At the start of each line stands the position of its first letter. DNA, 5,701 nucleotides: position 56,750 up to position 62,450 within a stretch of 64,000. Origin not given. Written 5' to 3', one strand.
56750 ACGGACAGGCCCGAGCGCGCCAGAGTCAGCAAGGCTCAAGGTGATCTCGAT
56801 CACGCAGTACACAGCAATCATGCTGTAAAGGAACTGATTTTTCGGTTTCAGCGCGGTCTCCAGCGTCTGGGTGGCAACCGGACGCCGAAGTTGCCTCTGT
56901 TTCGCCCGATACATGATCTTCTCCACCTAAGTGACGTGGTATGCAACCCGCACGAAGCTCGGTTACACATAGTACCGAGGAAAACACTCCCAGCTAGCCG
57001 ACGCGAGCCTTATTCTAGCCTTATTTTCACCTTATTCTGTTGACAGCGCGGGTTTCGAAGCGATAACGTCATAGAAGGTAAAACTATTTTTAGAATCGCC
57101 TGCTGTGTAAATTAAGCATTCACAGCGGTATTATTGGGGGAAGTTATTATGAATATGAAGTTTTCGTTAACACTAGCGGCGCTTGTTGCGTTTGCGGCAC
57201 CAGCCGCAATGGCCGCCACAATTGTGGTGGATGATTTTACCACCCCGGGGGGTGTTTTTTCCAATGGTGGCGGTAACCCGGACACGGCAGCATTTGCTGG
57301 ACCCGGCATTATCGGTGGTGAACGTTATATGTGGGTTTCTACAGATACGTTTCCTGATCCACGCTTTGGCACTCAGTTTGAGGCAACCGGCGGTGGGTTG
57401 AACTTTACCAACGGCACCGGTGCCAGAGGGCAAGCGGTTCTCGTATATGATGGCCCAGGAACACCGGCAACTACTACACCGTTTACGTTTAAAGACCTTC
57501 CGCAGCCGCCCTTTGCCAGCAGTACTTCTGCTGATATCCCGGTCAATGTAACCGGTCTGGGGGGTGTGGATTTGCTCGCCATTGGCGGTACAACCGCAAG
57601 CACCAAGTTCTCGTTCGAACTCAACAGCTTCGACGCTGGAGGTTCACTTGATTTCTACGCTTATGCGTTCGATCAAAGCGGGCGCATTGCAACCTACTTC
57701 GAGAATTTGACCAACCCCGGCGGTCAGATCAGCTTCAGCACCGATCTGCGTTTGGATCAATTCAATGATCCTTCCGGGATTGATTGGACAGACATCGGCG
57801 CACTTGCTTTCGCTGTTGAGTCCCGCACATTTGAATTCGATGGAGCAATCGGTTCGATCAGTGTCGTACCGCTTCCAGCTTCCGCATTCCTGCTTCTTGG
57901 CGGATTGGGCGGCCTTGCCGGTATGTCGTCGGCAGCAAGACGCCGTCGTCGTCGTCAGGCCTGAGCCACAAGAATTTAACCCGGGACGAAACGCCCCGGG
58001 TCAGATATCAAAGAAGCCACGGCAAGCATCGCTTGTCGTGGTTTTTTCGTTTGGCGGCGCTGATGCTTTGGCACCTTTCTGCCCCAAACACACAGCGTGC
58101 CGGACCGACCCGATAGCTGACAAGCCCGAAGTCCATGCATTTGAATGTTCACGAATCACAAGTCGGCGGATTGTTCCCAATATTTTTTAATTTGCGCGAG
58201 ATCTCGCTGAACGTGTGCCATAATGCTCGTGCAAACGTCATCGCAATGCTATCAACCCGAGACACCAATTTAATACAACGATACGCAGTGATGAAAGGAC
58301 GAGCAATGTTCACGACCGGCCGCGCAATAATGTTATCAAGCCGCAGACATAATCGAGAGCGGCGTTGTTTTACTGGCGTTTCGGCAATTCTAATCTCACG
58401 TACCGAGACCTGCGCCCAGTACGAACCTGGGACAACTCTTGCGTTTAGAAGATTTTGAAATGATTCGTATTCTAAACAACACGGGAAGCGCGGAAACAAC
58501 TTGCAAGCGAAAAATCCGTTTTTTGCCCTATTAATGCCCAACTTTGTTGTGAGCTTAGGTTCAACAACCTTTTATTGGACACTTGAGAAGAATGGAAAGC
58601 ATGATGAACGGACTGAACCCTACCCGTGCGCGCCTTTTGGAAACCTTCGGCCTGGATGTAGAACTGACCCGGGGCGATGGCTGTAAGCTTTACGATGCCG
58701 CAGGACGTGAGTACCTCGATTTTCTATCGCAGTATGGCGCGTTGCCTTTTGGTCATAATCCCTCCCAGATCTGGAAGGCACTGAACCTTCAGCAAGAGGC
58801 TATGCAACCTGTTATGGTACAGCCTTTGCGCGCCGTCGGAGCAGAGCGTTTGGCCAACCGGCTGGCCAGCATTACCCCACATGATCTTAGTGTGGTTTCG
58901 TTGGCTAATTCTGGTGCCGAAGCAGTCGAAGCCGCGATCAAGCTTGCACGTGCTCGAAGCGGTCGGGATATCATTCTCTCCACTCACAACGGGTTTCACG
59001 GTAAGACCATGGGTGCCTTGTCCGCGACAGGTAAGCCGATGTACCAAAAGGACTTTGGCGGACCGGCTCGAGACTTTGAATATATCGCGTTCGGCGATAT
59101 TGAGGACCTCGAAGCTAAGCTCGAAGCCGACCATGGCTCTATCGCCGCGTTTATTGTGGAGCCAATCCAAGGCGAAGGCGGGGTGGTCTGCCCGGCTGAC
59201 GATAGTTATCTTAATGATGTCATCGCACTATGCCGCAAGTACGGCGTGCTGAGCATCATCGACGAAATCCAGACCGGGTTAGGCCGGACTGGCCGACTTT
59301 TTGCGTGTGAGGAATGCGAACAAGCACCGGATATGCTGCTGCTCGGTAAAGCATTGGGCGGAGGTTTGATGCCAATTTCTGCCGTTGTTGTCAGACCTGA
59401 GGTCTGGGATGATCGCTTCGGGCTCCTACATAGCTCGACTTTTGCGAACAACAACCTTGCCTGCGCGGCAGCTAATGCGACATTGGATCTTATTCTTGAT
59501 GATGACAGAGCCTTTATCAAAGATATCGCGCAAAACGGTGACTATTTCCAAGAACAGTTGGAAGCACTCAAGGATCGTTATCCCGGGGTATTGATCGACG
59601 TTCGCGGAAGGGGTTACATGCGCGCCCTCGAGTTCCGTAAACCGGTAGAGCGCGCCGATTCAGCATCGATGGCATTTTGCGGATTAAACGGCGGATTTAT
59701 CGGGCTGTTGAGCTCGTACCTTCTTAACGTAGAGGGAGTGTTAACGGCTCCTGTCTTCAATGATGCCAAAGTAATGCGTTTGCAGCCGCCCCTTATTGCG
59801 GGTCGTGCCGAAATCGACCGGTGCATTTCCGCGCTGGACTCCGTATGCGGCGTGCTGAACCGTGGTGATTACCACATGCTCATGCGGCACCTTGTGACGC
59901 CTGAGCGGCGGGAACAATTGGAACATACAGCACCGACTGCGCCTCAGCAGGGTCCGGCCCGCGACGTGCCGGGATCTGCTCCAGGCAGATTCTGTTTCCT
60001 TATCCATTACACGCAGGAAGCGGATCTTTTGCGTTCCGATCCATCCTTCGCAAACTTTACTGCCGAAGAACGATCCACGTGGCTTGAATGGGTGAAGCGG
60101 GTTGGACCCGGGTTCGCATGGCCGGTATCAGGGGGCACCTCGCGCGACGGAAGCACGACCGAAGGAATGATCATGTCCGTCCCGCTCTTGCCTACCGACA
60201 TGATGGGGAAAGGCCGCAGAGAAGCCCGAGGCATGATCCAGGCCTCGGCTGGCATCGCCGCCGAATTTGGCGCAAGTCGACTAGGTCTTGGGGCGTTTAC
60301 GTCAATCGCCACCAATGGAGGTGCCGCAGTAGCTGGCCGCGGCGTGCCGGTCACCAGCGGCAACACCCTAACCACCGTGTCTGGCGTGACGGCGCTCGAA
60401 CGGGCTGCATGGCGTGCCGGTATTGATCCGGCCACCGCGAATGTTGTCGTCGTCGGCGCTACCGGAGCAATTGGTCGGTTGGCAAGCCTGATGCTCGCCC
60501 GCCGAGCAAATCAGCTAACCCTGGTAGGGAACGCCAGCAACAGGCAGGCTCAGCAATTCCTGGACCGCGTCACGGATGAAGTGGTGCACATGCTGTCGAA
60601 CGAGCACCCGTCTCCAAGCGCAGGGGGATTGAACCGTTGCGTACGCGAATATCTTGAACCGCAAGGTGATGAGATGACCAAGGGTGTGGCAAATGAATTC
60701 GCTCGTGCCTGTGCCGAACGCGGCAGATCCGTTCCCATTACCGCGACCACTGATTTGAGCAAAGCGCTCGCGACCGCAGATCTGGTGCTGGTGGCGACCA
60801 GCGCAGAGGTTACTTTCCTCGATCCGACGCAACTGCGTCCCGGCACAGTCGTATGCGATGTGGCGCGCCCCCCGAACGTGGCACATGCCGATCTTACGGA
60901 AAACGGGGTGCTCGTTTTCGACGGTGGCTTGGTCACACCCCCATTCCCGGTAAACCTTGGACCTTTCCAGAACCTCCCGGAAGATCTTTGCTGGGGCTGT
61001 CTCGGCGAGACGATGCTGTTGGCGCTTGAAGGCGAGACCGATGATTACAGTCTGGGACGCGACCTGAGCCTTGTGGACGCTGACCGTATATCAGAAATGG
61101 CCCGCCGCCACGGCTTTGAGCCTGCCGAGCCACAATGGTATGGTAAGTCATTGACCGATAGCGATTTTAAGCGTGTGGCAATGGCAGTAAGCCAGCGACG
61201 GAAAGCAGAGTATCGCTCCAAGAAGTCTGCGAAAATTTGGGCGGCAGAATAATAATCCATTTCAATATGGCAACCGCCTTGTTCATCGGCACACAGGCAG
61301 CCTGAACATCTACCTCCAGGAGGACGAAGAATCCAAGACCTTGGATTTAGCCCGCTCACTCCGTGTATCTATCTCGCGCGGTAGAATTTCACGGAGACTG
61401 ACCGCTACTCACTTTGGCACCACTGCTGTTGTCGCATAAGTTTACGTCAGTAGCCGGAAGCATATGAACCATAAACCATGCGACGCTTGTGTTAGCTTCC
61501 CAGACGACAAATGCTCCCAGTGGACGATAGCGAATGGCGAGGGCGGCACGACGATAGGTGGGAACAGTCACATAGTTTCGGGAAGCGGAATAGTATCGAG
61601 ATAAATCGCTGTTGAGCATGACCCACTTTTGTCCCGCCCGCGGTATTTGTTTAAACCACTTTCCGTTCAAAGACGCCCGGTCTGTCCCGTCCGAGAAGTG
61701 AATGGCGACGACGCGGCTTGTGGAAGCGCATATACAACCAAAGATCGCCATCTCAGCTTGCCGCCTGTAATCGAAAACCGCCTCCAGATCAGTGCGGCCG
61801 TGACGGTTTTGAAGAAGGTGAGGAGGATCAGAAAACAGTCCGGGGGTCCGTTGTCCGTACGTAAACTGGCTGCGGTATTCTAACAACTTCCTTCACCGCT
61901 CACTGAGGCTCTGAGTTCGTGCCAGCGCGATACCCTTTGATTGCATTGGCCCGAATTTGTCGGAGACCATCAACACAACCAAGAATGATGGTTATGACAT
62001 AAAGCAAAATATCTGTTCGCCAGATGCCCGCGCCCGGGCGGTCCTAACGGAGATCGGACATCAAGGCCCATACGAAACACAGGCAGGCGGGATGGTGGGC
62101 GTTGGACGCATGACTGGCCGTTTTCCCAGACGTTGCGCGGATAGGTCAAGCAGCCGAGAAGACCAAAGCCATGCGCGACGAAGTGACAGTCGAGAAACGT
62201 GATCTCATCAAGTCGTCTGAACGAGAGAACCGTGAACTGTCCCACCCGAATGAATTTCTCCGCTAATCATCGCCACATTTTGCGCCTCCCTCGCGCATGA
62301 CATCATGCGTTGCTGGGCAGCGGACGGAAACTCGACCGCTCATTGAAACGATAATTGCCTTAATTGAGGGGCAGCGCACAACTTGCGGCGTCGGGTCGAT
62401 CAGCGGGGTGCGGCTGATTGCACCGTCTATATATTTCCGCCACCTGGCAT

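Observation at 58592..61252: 886-aa fusion of a class-III aminotransferase with an acyl-ACP-reductase-like domain: predicted thioester -> aldehyde -> primary-amine module beside the exosortase substrate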

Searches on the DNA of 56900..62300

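Call 28: search_rna_families(source=window, start=56900, end=62300, threshold=evalue, max_evalue=1)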
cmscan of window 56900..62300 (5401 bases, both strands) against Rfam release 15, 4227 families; matches with E-value up to 1: 0.
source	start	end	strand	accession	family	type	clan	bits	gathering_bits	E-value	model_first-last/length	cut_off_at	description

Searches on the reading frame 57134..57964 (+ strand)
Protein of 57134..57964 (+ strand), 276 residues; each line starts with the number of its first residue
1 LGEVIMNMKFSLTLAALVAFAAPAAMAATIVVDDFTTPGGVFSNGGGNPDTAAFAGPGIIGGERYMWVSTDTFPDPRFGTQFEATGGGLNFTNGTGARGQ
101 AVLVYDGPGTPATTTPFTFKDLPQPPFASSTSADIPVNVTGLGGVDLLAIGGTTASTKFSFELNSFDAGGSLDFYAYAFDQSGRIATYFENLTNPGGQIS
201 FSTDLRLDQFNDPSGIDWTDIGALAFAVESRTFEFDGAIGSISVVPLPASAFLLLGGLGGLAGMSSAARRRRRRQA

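Call 9: search_protein_families(library=ncbifam, proteins=[window:57134-57964:+], max_evalue=0.001)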
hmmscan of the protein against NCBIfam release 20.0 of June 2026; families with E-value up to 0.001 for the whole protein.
window:57134-57964:+ (276 aa): 1 family
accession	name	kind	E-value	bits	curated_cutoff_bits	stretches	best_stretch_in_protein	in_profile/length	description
TIGR03370.1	VPLPA-CTERM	domain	0.00097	19.1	25.35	1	245-273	1-25/25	VPLPA-CTERM sorting domain-containing protein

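Call 10: search_protein_families(library=pfam, proteins=[window:57134-57964:+], max_evalue=0.001)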
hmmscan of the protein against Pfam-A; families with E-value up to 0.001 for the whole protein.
window:57134-57964:+ (276 aa): 0 families

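Call 42: find_homologous_proteins(query=window:57149-57961:+, max_evalue=0.001)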
Query window:57149-57961:+ (271 aa): 56 proteins with E <= 0.001 among 8000 candidates.
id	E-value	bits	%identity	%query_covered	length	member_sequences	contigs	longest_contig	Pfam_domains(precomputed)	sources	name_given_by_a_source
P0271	2.7e-168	576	98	100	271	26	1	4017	-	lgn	-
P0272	1.1e-90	322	62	100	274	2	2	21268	-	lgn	-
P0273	7.0e-90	319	63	92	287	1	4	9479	-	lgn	-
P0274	1.1e-83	299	59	99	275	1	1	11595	-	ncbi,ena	-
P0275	8.1e-83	296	55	100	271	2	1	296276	-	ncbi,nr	nr:VPLPA-CTERM sorting domain-containing protein [uncultured Roseovarius sp.]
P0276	2.5e-80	288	59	100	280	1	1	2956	-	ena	-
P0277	1.1e-74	269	74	64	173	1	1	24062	-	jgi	jgi:hypothetical protein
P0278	1.6e-72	262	53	91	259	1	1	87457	-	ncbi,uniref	ncbi:hypothetical protein [Marinovum sp.]|uniref:hypothetical protein n=1 Tax=Marinovum sp. TaxID=20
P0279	2.0e-69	252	52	99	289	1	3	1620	-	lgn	-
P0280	1.9e-68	249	53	98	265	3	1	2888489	-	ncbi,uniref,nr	ncbi:VPLPA-CTERM sorting domain-containing protein [Roseovarius sp. A21]|uniref:VPLPA-CTERM sorting 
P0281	2.0e-64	236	52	98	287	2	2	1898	-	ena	-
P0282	5.2e-64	234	52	90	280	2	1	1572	-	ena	-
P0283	1.5e-60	223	50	90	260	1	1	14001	-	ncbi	ncbi:MAG: VPLPA-CTERM sorting domain-containing protein [Rhodovulum sp.]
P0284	3.7e-59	218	54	92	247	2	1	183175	-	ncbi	-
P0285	3.2e-57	212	47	82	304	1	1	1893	-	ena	-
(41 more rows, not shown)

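Call 53: predict_structure(alignment_id=A2)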
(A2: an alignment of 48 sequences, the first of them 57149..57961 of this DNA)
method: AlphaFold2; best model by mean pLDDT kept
length: 271 residues; sequences in the alignment: 48
mean_pLDDT: 88.8   pTM: 0.83
mean pLDDT of the five models: 88.8, 88.2, 86.8, 86.4, 86.2
residues with pLDDT >= 90: 189; 70-90: 38; 50-70: 44; < 50: 0
segments of 3 or more residues with pLDDT < 50: none
pLDDT, mean of each block of 10 residues (from residue 1): 62 60 91 94 91 98 85 91 97 96 88 93 94 97 92 96 97 97 96 86 94 98 97 97 75 68 70 59
secondary structure, 60 per line:
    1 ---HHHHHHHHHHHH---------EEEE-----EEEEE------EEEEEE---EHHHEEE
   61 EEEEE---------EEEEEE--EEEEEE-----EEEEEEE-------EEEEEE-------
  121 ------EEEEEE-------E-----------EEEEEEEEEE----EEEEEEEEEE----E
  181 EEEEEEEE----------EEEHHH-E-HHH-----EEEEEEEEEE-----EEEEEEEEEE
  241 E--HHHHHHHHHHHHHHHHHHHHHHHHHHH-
elements in order: H4-15 E25-28 E34-38 E45-50 E58-65 E75-80 E83-88 E94-100 E108-113 E127-132 E152-161 E166-175 E180-188 E199-201 E216-225 E231-241 H244-270

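Call 56: fold_search(model_id=the predicted structure, library=pdb)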
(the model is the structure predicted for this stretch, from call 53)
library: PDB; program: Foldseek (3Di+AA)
matches with E <= 10: 1061; with E <= 0.001: 10
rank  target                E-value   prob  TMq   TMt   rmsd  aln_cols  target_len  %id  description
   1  2lro_MODEL_1_A        8.1e-05  1.00  0.28  0.40   9.7       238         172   14  Solution structure, dynamics and binding studies of CtCBM11 (released 2013-02-06)
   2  6xj9_A                9.5e-05  1.00  0.32  0.14   9.4       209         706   14  Structure of PfGH50B (released 2020-09-16)
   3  7zkp_A                1.8e-04  1.00  0.33  0.40   9.9       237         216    8  Late assembly intermediate of the proximal proton pumping module of complex I with assembly factors NDUFAF1 and CIA84 (released 2022-11-23)
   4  9cyn_A                2.5e-04  0.99  0.31  0.38  13.3       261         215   11  Flagellar filament sheath protein FlaA1 (released 2026-03-18)
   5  7zkq_A                3.3e-04  1.00  0.34  0.40  10.9       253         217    9  Early Pp module assembly intermediate of complex I (released 2022-11-23)
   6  6xj9_B                3.7e-04  1.00  0.33  0.15   8.0       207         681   13  Structure of PfGH50B (released 2020-09-16)
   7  9cyn_B                4.6e-04  0.99  0.31  0.38  13.4       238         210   10  Flagellar filament sheath protein FlaA1 (released 2026-03-18)
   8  9cyn_C                7.1e-04  0.91  0.26  0.31  15.8       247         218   10  Flagellar filament sheath protein FlaA1 (released 2026-03-18)
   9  8qpg_TA               7.5e-04  0.99  0.28  0.20  11.6       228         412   14  Turret of Haloferax tailed virus 1 (released 2024-10-09)
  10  4bq3_C                9.8e-04  1.00  0.33  0.14  10.8       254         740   12  Structural analysis of an exo-beta-agarase (released 2013-08-14)
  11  4bq2_B                1.4e-03  0.99  0.32  0.13  12.0       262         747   12  Structural analysis of an exo-beta-agarase (released 2013-08-14)
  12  4bq2_C                1.9e-03  0.99  0.33  0.14  10.4       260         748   14  Structural analysis of an exo-beta-agarase (released 2013-08-14)
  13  4bq3_D                2.0e-03  1.00  0.34  0.14   9.8       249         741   12  Structural analysis of an exo-beta-agarase (released 2013-08-14)
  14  4bq5_B                2.3e-03  0.99  0.32  0.13  11.2       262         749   11  Structural analysis of an exo-beta-agarase (released 2013-08-14)
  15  4bq4_A                2.5e-03  0.94  0.30  0.13  14.5       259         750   13  Structural analysis of an exo-beta-agarase (released 2013-08-14)
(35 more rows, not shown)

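Call 82: search_dna_similar(query=window:57149-57961:+, collection=plasmids, mode=protein, max_evalue=0.001, max_rows=30)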
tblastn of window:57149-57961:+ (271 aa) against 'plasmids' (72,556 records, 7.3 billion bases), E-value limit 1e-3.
Records with a match: 1; places in all: 1; records where one place covers at least 80% of the query: 0.
Best place of each record, by identity: <60% 1.
By first word of the organism name: Rhodovulum 1.
By predicted mobility (MOB-suite, as given by PLSDB): non-mobilizable 1.
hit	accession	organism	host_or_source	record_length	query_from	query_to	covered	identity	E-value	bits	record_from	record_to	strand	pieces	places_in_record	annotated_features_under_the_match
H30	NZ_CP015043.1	Rhodovulum sp. P5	cell culture,shallow-sea hydrothermal ...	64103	54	243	70%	35.9%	2e-6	56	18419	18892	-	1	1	VPLPA-CTERM sorting domain-containing protein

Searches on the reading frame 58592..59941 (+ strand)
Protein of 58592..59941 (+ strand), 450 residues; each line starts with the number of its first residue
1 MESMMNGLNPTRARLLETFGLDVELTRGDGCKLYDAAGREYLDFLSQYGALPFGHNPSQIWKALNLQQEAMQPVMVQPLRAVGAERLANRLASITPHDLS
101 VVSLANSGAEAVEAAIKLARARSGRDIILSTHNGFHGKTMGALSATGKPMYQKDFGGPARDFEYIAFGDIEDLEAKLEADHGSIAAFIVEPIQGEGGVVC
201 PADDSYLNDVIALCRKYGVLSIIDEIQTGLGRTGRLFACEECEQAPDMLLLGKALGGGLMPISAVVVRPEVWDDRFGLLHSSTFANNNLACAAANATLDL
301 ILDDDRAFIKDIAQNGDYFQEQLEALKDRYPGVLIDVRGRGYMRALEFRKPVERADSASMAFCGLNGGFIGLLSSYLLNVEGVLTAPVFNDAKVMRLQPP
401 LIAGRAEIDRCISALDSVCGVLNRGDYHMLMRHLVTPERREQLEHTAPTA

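Call 47: search_solved_structures(query=window:58592-59941:+, max_evalue=1e-40, show_alignments=1)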
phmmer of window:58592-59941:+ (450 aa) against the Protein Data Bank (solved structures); distinct sequences matched with E-value up to 1e-40: 55.
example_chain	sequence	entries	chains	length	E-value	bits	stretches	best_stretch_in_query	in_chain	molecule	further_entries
4ppm_A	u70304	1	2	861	1.5e-74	254.6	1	8-359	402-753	Aminotransferase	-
5h7d_A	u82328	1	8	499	1.8e-69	237.9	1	23-414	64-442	Putrescine aminotransferase,Immunoglobulin G-binding protein A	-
5x3f_A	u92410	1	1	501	1.9e-69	237.9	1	23-414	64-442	Putrescine aminotransferase,Immunoglobulin G-binding protein A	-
4uox_A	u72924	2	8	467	2.3e-69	237.6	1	23-404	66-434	PUTRESCINE AMINOTRANSFERASE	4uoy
8cpl_A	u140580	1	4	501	3.1e-69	237.1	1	23-403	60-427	Putrescine aminotransferase,Immunoglobulin G-binding protein A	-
8r2p_A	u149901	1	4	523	3.9e-69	236.8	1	23-403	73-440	Putrescine aminotransferase,Immunoglobulin G-binding protein A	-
5viu_A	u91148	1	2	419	1.5e-58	201.9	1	21-414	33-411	Acetylornithine aminotransferase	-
2e54_A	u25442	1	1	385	2e-58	201.5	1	25-362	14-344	Acetylornithine aminotransferase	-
2ord_A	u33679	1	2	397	2e-58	201.5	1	25-362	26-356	Acetylornithine aminotransferase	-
1vef_A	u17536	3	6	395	5.3e-57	196.8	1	22-350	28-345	Acetylornithine/acetyl-lysine aminotransferase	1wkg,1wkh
2eh6_A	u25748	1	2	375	2.4e-56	194.6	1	21-415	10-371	Acetylornithine aminotransferase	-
8ht2_A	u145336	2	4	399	5.3e-54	186.9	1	15-354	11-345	Acetylornithine aminotransferase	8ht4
3ruy_A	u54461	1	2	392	1.1e-51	179.2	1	21-353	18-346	Ornithine aminotransferase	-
3lg0_A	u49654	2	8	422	3.8e-50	174.2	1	22-354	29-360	Ornithine aminotransferase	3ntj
4adb_A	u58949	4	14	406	3.8e-50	174.2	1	26-343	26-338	SUCCINYLORNITHINE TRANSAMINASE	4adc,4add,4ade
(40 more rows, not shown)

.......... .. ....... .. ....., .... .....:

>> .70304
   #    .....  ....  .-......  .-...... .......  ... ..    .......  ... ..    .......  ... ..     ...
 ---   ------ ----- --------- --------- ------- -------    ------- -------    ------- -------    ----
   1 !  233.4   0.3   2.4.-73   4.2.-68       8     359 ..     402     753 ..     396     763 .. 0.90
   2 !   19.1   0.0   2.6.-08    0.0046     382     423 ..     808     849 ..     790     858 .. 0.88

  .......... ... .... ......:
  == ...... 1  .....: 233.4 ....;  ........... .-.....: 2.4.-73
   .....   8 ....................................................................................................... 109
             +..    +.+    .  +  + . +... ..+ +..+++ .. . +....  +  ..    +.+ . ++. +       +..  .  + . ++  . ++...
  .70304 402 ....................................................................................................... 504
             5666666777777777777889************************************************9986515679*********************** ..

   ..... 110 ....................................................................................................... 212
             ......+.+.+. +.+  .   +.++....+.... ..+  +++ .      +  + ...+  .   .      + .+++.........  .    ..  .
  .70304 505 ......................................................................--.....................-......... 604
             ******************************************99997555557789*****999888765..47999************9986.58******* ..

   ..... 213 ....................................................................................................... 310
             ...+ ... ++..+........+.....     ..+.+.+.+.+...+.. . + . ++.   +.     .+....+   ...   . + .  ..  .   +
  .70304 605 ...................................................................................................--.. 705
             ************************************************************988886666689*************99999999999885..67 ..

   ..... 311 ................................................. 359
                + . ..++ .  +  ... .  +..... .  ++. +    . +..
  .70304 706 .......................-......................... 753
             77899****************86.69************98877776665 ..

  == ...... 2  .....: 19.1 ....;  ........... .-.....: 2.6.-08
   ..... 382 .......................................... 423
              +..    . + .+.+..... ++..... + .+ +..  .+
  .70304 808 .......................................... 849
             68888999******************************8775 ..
